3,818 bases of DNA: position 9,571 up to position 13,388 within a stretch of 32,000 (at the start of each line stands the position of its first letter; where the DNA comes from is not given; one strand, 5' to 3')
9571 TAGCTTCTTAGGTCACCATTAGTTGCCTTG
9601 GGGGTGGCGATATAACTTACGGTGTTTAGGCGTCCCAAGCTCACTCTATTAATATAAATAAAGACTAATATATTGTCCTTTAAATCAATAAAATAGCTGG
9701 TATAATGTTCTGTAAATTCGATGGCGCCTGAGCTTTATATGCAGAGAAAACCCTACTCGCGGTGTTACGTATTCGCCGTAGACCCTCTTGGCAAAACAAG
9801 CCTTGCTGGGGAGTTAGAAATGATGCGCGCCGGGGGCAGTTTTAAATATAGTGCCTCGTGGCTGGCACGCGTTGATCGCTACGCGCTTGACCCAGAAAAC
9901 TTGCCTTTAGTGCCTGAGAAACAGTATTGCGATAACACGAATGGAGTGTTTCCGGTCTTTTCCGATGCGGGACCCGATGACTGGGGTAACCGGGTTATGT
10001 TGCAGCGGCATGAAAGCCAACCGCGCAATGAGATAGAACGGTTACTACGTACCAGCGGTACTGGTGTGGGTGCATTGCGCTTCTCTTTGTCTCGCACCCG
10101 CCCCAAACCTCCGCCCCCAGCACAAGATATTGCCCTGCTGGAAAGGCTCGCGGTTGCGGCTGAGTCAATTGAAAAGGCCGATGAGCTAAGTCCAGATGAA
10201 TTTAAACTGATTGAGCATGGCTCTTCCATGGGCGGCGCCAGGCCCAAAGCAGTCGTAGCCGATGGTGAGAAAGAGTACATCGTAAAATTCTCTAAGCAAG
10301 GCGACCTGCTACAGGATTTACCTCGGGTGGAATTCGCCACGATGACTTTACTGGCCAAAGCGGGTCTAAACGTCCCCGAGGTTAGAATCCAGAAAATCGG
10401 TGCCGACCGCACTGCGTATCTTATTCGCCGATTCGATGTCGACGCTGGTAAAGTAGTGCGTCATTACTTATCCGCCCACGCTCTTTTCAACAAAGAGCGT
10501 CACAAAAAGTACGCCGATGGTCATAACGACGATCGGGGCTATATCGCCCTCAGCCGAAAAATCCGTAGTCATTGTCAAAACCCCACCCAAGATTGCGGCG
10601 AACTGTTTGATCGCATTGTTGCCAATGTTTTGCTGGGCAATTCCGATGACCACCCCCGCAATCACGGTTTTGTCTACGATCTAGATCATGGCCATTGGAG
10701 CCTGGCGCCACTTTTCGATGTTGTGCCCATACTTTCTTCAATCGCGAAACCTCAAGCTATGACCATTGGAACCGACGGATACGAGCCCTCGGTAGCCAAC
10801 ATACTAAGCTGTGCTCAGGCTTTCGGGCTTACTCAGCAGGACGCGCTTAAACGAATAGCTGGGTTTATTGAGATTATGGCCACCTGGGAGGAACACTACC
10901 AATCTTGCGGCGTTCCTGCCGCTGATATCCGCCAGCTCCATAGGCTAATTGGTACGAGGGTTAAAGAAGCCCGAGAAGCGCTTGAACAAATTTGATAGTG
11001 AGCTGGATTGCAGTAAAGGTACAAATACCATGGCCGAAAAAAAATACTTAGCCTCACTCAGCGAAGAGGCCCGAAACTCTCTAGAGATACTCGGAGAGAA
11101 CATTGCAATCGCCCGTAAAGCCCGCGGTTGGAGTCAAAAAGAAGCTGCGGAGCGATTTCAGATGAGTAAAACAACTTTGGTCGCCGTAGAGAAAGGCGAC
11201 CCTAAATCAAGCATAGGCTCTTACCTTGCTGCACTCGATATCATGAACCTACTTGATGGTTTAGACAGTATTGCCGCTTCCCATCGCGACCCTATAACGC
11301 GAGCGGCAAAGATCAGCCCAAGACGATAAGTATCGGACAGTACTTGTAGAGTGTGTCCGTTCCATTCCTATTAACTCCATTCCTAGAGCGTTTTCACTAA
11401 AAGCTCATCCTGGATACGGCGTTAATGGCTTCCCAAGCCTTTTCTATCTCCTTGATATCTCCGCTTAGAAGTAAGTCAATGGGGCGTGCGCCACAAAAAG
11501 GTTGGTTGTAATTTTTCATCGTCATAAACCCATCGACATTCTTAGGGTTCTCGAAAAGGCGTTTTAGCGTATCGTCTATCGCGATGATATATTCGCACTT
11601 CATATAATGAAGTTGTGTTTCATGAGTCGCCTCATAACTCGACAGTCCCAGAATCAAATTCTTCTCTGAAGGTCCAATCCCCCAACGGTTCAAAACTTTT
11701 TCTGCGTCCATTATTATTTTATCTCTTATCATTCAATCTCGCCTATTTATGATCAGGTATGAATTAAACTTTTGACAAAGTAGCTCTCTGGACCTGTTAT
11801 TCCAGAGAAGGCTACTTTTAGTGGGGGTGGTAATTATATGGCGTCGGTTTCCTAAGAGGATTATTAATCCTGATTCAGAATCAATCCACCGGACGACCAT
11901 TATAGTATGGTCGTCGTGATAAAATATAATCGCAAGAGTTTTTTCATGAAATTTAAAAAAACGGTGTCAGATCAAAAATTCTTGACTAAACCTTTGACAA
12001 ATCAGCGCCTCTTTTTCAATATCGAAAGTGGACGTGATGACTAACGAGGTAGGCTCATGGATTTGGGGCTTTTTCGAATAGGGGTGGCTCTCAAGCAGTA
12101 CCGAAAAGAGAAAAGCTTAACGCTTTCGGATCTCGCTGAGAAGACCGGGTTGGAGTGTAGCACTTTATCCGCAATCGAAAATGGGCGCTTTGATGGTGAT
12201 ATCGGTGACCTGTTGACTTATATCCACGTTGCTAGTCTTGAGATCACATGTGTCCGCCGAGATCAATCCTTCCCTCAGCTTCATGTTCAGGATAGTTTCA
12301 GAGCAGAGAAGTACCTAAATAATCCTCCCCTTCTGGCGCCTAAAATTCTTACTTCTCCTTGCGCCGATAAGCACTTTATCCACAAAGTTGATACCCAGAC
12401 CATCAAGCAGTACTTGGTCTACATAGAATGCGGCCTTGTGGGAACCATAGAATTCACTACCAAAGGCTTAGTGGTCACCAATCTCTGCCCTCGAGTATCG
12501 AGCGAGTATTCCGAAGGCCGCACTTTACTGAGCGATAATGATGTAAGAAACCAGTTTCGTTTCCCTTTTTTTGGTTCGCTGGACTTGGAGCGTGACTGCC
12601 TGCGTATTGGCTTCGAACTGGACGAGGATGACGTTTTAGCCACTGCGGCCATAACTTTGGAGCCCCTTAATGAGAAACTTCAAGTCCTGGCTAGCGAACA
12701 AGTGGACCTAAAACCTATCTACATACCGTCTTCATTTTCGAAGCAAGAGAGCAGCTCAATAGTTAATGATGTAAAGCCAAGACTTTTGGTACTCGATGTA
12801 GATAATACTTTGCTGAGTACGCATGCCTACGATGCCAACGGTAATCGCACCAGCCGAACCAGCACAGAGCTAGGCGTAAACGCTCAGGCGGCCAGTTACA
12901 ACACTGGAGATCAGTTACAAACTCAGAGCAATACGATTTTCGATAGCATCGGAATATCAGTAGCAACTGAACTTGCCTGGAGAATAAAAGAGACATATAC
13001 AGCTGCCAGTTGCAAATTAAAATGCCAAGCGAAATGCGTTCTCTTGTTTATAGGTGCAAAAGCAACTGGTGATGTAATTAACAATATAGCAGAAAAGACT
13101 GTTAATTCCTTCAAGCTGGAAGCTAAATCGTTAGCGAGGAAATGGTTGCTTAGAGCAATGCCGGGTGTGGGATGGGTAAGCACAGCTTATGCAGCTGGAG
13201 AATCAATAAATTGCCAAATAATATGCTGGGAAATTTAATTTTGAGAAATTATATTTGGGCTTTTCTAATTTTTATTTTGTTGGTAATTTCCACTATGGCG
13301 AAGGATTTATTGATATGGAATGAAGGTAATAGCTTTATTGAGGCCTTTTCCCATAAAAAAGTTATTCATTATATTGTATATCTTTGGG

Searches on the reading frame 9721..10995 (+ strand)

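Call 10: search_protein_families(library=pfam, proteins=[window:9721-10995:+], max_evalue=0.001)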
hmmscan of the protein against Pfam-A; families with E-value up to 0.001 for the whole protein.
window:9721-10995:+ (424 aa): 2 families
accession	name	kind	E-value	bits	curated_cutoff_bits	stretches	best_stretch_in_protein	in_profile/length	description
PF07804.18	HipA_C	-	3.8e-44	151.3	30.5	1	168-382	1-205/213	HipA-like C-terminal domain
PF13657.11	Couple_hipA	-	3.8e-10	40.6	22.5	1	27-121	8-98/99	HipA N-terminal domain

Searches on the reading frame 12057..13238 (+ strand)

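Call 10: search_protein_families(library=pfam, proteins=[window:12057-13238:+], max_evalue=0.001)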
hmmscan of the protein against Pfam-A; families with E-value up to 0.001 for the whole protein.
window:12057-13238:+ (393 aa): 5 families
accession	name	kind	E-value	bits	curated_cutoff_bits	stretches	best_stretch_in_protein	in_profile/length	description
PF12844.13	HTH_19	-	1.8e-07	31.4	30.2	1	11-54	3-46/64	Helix-turn-helix domain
PF01381.28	HTH_3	-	4.8e-06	26.9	23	1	12-44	1-33/55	Helix-turn-helix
PF13413.12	HTH_25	-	1.4e-05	25.3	24.6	1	12-46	2-36/62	Helix-turn-helix domain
PF13560.12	HTH_31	-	1.7e-05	25.5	27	1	8-44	2-38/64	Helix-turn-helix domain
PF13443.12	HTH_26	-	0.00074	20.2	22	0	12-45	2-35/63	Cro/C1-type HTH DNA-binding domain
